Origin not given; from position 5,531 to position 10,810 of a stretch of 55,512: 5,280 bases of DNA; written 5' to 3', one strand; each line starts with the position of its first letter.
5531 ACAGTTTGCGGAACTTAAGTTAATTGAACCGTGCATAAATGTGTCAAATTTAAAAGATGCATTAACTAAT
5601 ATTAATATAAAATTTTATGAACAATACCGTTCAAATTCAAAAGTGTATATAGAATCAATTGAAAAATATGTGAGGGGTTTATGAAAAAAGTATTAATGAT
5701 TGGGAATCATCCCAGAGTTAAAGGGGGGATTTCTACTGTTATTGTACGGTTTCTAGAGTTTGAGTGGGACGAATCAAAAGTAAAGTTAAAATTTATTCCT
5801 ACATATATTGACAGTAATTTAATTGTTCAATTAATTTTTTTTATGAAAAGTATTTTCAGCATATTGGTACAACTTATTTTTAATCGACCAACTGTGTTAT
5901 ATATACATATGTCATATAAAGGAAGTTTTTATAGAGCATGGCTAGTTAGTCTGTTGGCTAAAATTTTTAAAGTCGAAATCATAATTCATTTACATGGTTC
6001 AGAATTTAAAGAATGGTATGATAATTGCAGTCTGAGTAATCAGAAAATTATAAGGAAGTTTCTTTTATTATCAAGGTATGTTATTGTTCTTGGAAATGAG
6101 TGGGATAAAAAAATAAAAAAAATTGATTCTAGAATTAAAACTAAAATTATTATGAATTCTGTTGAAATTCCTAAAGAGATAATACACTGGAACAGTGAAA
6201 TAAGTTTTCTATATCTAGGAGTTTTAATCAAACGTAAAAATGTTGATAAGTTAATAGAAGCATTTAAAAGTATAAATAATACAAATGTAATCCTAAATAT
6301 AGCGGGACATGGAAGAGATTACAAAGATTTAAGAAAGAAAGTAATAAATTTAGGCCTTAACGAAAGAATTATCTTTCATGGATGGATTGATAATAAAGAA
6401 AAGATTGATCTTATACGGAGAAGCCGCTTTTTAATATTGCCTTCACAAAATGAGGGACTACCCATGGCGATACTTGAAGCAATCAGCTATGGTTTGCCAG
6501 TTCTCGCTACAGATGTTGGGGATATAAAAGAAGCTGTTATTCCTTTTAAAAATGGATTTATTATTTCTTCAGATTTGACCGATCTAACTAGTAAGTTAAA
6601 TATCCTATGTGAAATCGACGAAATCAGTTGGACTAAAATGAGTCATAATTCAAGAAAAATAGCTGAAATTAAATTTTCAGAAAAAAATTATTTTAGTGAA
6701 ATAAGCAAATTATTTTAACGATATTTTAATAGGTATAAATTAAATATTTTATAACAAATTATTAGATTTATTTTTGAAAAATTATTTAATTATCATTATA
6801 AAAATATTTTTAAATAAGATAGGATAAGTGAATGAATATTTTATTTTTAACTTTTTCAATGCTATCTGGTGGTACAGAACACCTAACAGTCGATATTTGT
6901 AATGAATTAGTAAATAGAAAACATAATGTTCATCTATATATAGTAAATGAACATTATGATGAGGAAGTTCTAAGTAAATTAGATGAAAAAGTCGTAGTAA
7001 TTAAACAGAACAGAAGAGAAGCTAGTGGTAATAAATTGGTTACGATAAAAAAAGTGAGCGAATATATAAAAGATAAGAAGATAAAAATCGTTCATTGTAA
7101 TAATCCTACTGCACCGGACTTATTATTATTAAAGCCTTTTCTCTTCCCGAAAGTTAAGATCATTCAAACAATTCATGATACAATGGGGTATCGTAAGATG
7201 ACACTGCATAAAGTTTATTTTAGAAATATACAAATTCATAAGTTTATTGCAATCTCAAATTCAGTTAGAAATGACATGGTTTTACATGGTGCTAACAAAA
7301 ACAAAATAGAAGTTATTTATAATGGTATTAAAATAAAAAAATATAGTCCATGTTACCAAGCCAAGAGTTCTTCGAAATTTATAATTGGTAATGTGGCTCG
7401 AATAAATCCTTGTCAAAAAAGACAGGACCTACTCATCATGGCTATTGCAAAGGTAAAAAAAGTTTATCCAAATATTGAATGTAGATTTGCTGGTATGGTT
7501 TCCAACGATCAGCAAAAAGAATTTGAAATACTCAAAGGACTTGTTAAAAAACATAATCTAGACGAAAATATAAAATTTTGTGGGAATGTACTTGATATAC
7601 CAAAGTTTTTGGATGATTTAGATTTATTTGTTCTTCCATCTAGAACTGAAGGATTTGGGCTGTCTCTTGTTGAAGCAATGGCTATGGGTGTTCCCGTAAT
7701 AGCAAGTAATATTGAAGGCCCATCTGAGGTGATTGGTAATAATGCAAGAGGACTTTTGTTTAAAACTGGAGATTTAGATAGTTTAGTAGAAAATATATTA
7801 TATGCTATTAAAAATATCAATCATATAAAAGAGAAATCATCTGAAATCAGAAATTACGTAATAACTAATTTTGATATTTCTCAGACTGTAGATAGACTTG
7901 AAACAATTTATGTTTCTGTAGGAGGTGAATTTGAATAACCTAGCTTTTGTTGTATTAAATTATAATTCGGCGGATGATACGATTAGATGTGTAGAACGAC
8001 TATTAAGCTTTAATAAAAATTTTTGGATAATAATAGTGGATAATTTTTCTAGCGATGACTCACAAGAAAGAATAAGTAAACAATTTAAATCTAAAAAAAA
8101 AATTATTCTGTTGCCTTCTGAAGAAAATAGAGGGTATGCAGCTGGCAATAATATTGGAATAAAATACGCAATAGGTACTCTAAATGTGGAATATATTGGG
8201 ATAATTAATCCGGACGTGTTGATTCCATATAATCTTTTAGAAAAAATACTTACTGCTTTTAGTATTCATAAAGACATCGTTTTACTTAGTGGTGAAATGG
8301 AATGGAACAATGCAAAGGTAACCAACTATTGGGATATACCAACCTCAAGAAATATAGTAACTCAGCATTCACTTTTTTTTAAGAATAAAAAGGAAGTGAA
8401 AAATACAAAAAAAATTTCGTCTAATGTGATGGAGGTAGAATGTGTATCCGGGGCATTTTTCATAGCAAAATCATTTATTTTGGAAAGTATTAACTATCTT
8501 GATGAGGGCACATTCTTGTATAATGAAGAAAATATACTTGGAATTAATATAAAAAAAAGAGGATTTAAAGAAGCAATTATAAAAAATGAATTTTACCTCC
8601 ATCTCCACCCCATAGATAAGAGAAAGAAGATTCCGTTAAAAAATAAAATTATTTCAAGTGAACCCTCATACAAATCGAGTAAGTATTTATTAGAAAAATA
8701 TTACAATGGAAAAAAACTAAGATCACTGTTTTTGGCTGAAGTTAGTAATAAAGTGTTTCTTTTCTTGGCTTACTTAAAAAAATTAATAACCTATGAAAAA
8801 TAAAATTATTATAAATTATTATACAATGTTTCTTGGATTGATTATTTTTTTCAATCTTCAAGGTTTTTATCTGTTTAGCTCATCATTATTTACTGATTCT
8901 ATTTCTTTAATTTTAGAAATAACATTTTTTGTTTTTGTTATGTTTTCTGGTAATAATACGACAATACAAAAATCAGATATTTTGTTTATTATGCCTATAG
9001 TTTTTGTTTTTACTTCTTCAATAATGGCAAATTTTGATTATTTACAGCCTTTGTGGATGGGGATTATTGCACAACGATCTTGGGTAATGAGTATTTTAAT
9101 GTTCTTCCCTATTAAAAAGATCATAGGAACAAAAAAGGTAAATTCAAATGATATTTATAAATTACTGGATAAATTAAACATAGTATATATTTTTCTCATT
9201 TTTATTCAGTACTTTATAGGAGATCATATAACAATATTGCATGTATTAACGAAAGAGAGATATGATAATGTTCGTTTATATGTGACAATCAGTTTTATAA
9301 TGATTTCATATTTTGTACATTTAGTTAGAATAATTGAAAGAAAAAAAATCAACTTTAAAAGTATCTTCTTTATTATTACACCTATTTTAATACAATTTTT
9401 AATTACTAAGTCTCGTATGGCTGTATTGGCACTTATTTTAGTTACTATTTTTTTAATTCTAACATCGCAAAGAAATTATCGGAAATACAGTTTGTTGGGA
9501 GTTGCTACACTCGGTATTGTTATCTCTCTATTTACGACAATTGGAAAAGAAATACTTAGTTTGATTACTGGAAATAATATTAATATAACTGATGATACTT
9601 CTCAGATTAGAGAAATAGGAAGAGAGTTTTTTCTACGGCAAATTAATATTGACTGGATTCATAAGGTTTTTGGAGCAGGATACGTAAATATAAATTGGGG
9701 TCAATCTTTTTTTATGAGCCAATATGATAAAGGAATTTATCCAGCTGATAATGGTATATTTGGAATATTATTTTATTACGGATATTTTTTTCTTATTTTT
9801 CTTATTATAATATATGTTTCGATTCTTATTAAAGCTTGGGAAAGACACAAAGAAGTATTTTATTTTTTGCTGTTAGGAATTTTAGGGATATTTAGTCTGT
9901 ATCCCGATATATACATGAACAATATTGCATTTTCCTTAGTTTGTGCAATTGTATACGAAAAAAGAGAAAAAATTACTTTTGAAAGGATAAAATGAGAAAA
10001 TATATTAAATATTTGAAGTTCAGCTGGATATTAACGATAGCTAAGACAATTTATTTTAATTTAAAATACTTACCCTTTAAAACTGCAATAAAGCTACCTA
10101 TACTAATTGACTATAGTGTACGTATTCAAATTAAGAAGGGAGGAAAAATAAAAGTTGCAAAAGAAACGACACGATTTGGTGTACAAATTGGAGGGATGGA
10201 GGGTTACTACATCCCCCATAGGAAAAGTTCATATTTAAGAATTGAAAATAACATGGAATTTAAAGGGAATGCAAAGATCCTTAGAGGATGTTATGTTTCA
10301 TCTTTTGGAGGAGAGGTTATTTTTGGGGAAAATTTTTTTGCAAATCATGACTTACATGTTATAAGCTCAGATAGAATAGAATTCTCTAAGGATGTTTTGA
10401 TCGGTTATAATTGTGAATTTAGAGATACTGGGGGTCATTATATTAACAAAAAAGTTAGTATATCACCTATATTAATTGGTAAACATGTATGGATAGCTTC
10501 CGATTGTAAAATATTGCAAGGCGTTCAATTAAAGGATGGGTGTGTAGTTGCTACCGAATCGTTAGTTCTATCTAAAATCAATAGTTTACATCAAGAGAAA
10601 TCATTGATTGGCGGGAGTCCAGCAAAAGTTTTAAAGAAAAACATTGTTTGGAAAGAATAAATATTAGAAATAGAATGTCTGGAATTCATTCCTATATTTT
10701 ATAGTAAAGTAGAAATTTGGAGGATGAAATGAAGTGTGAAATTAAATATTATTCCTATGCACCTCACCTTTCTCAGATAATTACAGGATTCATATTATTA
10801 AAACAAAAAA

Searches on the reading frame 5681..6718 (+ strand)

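Call 28: search_protein_families(library=pfam, proteins=[window:5681-6718:+], max_evalue=0.00001)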
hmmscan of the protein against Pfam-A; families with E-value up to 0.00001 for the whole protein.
window:5681-6718:+ (345 aa): 3 families
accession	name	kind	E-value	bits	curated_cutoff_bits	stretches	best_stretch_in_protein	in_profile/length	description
PF00534.26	Glycos_transf_1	-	7.8e-33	113.9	26.4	1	172-325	14-170/172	Glycosyl transferases group 1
PF13692.12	Glyco_trans_1_4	-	1.1e-26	94.2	27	1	175-309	3-139/142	Glycosyl transferases group 1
PF20706.3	GT4-conflict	-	6.9e-06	25.7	26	1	172-277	196-311/385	Family 4 Glycosyltransferase in conflict systems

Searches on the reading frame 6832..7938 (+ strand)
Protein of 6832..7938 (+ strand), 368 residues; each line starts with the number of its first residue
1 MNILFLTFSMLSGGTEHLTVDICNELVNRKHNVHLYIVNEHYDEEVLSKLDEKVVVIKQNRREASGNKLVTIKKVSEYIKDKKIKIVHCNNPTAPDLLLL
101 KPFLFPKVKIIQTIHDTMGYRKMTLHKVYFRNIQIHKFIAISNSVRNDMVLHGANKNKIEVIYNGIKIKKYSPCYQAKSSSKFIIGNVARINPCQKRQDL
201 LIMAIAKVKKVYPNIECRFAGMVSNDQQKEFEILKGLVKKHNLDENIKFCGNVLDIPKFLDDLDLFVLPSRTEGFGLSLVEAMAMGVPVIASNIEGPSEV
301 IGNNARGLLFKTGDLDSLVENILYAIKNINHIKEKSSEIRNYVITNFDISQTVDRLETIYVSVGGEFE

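Call 28: search_protein_families(library=pfam, proteins=[window:6832-7938:+], max_evalue=0.00001)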
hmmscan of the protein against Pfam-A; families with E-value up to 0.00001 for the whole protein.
window:6832-7938:+ (368 aa): 6 families
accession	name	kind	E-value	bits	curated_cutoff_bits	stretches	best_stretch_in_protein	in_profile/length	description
PF00534.26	Glycos_transf_1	-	6.4e-37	127.2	26.4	1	178-329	11-159/172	Glycosyl transferases group 1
PF13692.12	Glyco_trans_1_4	-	1.8e-32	113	27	1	183-328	2-142/142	Glycosyl transferases group 1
PF13439.12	Glyco_transf_4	-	1e-19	71.6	28.5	1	13-168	2-168/170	Glycosyltransferase Family 4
PF20706.3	GT4-conflict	-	5.1e-13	49.2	26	1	159-304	174-323/385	Family 4 Glycosyltransferase in conflict systems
PF13579.12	Glyco_trans_4_4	-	5.6e-08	33.7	29.7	1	13-165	1-158/158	Glycosyl transferase 4-like domain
PF13477.12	Glyco_trans_4_2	-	9e-06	26.3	23.4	0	15-121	9-113/139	Glycosyl transferase 4-like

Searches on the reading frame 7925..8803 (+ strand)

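Call 28: search_protein_families(library=pfam, proteins=[window:7925-8803:+], max_evalue=0.00001)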
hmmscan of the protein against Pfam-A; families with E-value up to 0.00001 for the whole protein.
window:7925-8803:+ (292 aa): 1 family
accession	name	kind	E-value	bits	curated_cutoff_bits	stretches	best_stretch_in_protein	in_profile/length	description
PF00535.33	Glycos_transf_2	-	2e-18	67.3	23.3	1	9-122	3-114/168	Glycosyl transferase family 2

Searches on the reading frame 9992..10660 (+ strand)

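Call 29: search_protein_families(library=pfam, proteins=[window:9992-10660:+], max_evalue=0.00001)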
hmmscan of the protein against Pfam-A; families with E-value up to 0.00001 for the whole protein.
window:9992-10660:+ (222 aa): 1 family
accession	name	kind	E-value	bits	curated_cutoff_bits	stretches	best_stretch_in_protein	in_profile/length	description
PF00132.30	Hexapep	-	3.8e-06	26.8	27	0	160-188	2-30/36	Bacterial transferase hexapeptide (six repeats)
